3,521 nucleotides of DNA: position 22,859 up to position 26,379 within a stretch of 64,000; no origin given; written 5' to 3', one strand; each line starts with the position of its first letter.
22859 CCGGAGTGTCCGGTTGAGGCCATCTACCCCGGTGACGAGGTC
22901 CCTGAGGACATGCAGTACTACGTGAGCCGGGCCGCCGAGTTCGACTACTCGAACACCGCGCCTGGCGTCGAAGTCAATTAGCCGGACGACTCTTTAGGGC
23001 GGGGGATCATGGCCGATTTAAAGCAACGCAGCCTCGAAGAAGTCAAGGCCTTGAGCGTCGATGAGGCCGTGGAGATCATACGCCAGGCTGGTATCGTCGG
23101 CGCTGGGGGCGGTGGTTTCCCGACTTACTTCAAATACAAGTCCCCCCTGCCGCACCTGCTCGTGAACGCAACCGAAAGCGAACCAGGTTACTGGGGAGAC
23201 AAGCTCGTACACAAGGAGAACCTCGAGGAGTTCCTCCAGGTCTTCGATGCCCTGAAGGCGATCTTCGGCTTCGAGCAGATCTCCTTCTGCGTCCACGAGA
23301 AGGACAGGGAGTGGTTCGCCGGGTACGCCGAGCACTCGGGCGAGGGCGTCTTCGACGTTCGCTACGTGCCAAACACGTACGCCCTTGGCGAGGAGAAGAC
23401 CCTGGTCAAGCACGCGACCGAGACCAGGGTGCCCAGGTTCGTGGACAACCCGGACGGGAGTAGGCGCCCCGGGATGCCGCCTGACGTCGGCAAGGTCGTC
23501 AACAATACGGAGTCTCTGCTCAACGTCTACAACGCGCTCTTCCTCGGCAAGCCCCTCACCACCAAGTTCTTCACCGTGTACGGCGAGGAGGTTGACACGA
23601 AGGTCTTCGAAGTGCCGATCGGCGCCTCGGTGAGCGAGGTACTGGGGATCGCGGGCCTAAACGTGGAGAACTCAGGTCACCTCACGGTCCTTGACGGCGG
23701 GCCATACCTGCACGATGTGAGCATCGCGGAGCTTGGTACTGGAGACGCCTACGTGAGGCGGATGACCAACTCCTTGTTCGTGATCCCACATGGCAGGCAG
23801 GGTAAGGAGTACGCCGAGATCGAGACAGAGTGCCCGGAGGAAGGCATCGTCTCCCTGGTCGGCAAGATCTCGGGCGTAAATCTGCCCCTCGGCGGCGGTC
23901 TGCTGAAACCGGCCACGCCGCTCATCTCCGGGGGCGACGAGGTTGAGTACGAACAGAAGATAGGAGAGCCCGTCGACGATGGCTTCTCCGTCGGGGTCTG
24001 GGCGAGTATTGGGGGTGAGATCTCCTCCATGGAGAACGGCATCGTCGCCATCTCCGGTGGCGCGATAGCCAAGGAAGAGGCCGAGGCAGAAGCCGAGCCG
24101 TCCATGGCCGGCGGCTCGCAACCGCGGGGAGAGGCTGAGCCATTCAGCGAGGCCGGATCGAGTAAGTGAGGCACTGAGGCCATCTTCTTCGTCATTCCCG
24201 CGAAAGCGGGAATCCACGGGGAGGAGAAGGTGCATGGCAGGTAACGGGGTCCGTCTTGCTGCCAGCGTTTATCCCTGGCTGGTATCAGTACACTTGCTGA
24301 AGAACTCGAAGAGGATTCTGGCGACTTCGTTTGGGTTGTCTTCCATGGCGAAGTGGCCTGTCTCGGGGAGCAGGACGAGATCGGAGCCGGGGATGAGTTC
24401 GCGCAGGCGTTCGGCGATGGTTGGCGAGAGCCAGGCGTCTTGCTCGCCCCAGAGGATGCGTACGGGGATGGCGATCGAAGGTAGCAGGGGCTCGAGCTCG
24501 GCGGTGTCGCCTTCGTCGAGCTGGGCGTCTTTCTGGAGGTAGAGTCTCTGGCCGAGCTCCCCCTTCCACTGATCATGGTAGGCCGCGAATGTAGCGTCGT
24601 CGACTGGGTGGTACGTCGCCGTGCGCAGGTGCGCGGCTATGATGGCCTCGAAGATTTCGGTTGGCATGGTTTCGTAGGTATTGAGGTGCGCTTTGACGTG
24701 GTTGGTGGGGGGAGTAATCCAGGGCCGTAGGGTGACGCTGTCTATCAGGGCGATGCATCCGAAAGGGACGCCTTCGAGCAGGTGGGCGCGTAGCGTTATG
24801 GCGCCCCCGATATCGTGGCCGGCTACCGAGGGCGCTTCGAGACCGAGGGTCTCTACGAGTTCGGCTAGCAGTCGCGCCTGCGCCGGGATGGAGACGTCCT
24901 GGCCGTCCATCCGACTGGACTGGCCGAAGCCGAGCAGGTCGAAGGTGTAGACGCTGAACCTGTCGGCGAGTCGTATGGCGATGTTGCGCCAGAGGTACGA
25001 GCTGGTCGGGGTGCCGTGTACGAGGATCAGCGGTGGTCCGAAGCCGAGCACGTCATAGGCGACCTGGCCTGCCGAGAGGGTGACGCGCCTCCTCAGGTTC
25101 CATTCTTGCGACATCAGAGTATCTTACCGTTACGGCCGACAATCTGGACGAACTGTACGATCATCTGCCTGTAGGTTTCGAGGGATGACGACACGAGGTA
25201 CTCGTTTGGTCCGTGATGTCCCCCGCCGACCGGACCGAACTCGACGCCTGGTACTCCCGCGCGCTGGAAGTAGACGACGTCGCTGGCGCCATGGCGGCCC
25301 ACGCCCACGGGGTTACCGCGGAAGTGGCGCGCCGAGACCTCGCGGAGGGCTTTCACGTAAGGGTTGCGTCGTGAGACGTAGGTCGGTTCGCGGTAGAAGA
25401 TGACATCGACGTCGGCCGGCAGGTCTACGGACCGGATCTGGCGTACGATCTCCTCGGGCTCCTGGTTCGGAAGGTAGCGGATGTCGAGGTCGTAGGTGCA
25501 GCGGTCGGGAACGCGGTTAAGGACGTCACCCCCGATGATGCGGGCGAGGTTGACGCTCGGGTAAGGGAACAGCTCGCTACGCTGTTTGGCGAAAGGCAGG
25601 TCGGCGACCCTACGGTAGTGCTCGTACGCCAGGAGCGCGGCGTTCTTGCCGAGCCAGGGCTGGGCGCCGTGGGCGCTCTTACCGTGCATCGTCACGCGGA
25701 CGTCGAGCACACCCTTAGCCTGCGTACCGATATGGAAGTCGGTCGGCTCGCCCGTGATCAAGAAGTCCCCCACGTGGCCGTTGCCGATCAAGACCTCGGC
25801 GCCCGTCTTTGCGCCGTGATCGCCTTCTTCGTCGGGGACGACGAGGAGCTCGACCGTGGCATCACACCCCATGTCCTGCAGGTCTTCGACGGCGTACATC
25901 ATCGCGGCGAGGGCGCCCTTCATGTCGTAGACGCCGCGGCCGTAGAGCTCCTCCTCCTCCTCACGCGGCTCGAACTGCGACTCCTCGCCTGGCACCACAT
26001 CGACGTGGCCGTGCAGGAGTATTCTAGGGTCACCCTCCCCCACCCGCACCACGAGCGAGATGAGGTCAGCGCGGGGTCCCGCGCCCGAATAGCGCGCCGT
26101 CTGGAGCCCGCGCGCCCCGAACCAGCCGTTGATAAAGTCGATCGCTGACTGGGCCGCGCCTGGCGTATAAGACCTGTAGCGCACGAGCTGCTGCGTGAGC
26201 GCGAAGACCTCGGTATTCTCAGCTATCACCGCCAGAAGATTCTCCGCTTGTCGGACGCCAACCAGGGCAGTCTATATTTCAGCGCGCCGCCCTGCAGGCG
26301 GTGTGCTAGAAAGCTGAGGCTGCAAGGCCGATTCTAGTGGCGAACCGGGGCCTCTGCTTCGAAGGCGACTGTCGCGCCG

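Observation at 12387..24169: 11-subunit complex I without NuoEFG, divergent from a ferredoxin and RnfC/PduS-like flavoprotein: candidate alternative electron-input module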

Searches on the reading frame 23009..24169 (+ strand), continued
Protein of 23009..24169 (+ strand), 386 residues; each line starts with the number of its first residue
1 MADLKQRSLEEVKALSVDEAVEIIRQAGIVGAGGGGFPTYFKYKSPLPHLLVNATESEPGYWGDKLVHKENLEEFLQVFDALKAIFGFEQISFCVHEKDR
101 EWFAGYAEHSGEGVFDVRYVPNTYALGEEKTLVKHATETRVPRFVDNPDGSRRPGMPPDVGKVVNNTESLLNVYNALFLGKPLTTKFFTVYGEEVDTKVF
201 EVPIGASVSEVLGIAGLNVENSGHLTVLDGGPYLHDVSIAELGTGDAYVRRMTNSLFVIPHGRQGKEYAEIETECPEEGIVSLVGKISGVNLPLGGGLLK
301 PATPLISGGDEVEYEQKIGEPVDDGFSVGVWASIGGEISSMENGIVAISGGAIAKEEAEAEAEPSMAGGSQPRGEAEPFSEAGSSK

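Call 79: list_cluster_members(proteins=[P0333, P0335, P0339, P0342, P0341, P0389, P0364, P0121, P0009, P0048])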
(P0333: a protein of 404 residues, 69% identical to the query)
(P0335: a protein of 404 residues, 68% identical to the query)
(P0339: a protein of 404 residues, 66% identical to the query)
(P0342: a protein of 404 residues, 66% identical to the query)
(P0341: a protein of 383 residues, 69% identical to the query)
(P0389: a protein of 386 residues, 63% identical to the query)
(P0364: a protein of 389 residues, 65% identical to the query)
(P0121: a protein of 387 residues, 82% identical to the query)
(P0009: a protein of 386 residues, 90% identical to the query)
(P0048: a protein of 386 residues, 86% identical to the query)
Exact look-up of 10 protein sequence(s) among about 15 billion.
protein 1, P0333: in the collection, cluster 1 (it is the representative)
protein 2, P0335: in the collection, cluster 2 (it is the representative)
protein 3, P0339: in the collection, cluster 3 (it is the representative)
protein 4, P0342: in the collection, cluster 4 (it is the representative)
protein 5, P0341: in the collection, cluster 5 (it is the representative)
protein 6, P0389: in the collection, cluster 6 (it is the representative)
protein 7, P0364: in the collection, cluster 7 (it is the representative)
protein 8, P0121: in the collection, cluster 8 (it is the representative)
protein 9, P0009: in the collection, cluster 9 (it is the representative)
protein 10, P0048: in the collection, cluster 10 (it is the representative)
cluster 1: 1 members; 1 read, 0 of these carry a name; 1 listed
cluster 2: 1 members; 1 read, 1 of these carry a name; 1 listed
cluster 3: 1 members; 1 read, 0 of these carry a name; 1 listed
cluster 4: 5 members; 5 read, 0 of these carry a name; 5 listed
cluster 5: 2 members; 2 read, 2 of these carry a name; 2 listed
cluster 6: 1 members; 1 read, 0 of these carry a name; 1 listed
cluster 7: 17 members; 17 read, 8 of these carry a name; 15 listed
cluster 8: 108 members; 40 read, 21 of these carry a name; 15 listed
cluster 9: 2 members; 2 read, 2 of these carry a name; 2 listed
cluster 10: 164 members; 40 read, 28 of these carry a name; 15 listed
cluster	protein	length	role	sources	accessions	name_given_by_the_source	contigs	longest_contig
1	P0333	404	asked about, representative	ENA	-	-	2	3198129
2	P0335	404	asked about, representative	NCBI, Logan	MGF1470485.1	MAG: proton-conducting membrane transporter [Rubrobacteraceae bacterium]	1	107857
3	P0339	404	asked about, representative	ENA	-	-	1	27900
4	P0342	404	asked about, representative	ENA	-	-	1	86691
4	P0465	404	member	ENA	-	-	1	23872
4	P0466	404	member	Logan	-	-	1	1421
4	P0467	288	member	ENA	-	-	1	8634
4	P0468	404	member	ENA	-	-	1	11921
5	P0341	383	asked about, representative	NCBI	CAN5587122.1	hypothetical protein BH24ACT21_BH24ACT21_14710 [soil metagenome]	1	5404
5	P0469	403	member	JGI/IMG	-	Na+-translocating ferredoxin:NAD+ oxidoreductase RnfC subunit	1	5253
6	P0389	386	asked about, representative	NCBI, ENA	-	-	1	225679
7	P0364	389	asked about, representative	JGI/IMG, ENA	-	-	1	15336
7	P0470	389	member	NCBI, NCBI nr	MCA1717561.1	MAG: proton-conducting membrane transporter [Actinobacteria bacterium] | proton-conducting membrane transporter [Actinomycetota bacterium]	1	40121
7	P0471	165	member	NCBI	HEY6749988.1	MAG TPA: proton-conducting membrane transporter, partial [Rubrobacteraceae bacterium]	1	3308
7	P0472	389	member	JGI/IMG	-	Na+-translocating ferredoxin:NAD+ oxidoreductase RnfC subunit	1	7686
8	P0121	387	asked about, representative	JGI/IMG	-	electron transport complex protein RnfC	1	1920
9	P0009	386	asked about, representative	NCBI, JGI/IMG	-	electron transport complex protein RnfC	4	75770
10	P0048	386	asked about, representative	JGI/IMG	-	Na+-translocating ferredoxin:NAD+ oxidoreductase RnfC subunit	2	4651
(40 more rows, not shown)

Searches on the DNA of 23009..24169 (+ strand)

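Call 54: search_rna_families(source=L018, start=8700, end=9100, threshold=evalue, max_evalue=1)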
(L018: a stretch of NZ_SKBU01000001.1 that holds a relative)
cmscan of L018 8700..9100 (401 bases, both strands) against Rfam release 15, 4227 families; matches with E-value up to 1: 0.
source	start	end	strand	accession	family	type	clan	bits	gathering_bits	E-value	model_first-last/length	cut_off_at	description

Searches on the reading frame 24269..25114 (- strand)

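Call 4: search_protein_families(library=pfam, proteins=[window:24269-25114:-], max_evalue=0.01)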
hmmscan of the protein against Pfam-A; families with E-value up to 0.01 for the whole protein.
window:24269-25114:- (281 aa): 3 families
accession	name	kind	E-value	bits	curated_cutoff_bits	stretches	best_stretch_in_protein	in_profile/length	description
PF00561.26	Abhydrolase_1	-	1.2e-26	94.4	25.8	1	27-261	1-245/245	alpha/beta hydrolase fold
PF12697.13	Abhydrolase_6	-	4.2e-24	86.9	26.3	1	29-266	1-216/217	Alpha/beta hydrolase family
PF12146.15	Hydrolase_4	-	1.4e-05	25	27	1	29-113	7-96/239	Serine aminopeptidase, S33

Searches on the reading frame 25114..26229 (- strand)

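Call 4: search_protein_families(library=pfam, proteins=[window:25114-26229:-], max_evalue=0.01)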
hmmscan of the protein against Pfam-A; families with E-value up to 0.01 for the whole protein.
window:25114-26229:- (371 aa): 3 families
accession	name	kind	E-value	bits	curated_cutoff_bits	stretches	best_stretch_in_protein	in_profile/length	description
PF01546.33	Peptidase_M20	-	6.1e-31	108.4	24.6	1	71-362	1-205/206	Peptidase family M20/M25/M40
PF07687.19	M20_dimer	-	4.7e-19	68.8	21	1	171-267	3-97/107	Peptidase dimerisation domain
PF04389.22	Peptidase_M28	-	0.0039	17.4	21.3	0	65-141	9-74/193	Peptidase family M28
